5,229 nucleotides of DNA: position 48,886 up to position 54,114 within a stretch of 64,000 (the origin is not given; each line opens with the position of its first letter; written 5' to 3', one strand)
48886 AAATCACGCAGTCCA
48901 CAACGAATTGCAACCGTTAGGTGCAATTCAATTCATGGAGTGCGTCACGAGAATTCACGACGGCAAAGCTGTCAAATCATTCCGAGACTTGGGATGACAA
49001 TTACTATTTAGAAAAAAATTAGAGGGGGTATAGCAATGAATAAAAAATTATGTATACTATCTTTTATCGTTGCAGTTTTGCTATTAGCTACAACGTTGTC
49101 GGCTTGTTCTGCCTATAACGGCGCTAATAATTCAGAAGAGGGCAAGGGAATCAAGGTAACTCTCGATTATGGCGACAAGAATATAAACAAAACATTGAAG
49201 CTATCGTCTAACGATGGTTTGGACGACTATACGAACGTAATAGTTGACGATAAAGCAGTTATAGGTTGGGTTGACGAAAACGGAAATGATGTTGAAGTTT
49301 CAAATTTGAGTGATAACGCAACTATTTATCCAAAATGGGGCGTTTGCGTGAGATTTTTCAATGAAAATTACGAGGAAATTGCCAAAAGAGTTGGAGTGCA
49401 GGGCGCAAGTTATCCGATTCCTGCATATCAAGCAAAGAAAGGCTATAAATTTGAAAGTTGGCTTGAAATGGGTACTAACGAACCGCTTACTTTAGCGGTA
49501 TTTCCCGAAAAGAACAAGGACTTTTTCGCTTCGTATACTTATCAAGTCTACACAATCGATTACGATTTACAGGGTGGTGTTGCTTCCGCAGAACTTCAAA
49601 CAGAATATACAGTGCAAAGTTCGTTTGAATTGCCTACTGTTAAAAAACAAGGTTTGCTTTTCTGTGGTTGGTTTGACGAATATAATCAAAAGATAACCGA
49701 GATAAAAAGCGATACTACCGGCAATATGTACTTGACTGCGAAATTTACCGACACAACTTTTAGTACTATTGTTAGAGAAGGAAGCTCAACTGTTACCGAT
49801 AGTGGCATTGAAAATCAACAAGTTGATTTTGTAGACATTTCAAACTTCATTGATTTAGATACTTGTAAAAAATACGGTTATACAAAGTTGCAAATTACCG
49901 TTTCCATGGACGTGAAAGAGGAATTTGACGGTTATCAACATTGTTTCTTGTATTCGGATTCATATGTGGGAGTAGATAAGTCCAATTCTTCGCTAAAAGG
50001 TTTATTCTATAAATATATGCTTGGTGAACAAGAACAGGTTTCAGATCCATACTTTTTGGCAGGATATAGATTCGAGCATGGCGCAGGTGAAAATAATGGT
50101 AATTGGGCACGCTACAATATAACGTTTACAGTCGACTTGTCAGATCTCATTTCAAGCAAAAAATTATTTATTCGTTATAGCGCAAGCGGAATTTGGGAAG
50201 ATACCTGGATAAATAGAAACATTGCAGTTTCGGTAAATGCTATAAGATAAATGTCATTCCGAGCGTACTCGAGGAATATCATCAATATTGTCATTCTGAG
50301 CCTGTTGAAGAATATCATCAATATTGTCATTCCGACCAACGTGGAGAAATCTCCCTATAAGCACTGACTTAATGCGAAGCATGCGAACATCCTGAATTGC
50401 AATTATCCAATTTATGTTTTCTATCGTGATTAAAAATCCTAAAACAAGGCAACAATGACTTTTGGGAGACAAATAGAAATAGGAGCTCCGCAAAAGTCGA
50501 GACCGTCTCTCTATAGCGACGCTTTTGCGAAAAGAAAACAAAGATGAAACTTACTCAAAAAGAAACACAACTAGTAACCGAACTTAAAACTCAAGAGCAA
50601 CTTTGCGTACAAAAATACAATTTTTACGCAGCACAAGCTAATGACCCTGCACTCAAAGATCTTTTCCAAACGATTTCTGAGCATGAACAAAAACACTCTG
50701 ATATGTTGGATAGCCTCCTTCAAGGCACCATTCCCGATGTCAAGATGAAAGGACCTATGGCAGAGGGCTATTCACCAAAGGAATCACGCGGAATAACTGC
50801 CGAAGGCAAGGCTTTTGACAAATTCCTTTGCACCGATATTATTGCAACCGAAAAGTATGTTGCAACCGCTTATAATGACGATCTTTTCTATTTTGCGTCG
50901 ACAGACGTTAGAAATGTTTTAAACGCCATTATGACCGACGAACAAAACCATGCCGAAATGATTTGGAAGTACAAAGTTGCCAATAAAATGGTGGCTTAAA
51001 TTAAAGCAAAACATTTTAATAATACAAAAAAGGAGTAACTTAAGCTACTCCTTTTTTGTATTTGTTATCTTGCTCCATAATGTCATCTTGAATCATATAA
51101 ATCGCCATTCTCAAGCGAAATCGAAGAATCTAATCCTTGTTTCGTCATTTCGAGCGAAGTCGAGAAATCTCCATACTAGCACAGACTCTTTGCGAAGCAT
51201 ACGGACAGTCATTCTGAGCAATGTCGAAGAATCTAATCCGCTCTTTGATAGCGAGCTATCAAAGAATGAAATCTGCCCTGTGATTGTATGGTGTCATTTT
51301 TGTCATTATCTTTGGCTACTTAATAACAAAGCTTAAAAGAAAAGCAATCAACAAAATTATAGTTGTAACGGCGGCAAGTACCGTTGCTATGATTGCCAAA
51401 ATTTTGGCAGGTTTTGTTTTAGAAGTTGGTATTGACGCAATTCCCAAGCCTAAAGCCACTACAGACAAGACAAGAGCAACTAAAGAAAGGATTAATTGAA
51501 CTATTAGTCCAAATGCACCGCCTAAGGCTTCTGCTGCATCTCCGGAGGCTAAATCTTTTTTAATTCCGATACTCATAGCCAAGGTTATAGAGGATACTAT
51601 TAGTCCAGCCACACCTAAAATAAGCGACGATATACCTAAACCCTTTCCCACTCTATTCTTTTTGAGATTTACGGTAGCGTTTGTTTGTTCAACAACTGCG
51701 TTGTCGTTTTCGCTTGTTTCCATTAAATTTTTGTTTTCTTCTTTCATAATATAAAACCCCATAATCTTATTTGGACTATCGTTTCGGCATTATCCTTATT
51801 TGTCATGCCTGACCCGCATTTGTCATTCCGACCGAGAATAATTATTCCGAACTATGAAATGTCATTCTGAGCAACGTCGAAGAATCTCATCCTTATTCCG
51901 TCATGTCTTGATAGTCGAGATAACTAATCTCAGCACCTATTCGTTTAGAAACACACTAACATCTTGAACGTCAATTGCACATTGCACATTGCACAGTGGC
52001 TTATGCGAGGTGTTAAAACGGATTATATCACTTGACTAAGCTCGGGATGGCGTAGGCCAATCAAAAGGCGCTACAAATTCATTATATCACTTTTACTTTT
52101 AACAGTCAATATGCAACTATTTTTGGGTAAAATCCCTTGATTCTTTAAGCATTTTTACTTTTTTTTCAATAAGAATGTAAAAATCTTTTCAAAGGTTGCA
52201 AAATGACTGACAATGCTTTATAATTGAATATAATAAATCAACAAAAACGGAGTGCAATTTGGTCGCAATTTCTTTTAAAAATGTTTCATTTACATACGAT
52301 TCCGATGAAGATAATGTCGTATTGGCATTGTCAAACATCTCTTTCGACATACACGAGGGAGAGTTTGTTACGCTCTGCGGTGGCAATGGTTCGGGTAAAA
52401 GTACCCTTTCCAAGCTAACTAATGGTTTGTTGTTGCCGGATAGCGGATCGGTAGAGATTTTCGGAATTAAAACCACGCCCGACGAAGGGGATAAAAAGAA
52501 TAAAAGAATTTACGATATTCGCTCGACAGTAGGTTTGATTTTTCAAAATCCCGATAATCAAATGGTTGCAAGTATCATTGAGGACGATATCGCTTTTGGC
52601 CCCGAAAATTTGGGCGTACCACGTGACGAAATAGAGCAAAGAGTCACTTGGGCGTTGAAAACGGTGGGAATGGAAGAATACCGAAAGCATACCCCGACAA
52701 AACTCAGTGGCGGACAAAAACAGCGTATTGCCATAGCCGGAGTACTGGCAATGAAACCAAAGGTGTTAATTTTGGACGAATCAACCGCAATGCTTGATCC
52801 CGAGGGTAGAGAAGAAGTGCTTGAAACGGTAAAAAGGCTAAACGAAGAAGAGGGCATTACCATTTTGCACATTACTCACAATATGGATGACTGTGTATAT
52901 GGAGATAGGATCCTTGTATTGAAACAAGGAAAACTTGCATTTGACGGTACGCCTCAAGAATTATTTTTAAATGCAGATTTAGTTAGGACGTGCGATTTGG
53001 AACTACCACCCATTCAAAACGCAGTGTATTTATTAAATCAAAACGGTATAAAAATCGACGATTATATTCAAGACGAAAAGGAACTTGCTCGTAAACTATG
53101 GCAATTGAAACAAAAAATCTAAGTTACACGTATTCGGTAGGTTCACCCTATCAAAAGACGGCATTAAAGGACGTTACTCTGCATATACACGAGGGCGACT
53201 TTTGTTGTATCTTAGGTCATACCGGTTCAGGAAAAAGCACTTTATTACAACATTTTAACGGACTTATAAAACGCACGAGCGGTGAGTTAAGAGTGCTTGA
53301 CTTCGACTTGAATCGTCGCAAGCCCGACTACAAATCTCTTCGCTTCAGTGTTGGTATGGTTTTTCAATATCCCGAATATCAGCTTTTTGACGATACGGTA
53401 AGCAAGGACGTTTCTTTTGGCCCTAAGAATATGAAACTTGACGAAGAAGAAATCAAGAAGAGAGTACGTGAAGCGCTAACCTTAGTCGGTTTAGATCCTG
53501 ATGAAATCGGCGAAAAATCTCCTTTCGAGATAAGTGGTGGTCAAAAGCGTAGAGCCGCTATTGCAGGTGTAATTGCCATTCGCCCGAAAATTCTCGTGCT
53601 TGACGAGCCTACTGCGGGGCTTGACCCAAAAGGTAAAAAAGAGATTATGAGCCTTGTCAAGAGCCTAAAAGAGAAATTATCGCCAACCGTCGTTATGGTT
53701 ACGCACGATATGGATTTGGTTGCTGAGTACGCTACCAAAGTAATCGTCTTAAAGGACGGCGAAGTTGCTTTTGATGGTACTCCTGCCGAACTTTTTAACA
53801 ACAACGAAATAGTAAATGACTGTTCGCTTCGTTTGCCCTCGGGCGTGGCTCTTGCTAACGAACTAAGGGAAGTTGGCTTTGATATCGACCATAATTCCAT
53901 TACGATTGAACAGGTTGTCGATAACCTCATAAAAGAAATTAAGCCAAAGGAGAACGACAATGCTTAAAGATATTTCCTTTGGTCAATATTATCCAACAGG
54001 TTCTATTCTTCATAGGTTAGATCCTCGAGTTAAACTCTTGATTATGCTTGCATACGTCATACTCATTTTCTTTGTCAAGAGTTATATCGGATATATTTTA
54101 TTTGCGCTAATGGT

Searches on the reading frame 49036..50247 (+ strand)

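Call 69: search_protein_families(library=pfam, proteins=[window:49036-50247:+], max_evalue=0.0001)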
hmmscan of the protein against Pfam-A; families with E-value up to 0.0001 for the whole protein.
window:49036-50247:+ (404 aa): 1 family
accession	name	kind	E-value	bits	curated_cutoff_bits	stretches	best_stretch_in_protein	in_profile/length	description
PF09479.16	Flg_new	-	3.8e-09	37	27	1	172-236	1-65/65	Listeria-Bacteroides repeat domain (List_Bact_rpt)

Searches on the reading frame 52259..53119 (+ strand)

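Call 69: search_protein_families(library=pfam, proteins=[window:52259-53119:+], max_evalue=0.0001)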
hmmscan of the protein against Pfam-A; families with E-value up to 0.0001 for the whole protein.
window:52259-53119:+ (287 aa): 3 families
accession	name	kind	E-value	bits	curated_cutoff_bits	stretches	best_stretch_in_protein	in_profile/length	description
PF00005.33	ABC_tran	-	1.1e-31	110.7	25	1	24-177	1-137/137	ABC transporter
PF02463.25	SMC_N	-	3.4e-07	30.3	40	0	145-209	133-201/220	RecF/RecN/SMC N terminal domain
PF13304.12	AAA_21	-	3.4e-06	27.8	27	0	100-208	207-299/304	AAA domain, putative AbiEii toxin, Type IV TA system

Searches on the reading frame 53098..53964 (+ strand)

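Call 69: search_protein_families(library=pfam, proteins=[window:53098-53964:+], max_evalue=0.0001)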
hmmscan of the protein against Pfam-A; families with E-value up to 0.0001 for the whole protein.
window:53098-53964:+ (289 aa): 3 families
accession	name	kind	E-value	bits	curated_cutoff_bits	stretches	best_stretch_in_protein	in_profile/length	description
PF00005.33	ABC_tran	-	1.1e-27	97.8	25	1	23-173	1-137/137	ABC transporter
PF13304.12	AAA_21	-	4.5e-12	47.1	27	1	117-208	220-303/304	AAA domain, putative AbiEii toxin, Type IV TA system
PF02463.25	SMC_N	-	7.9e-08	32.4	40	1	28-216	20-212/220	RecF/RecN/SMC N terminal domain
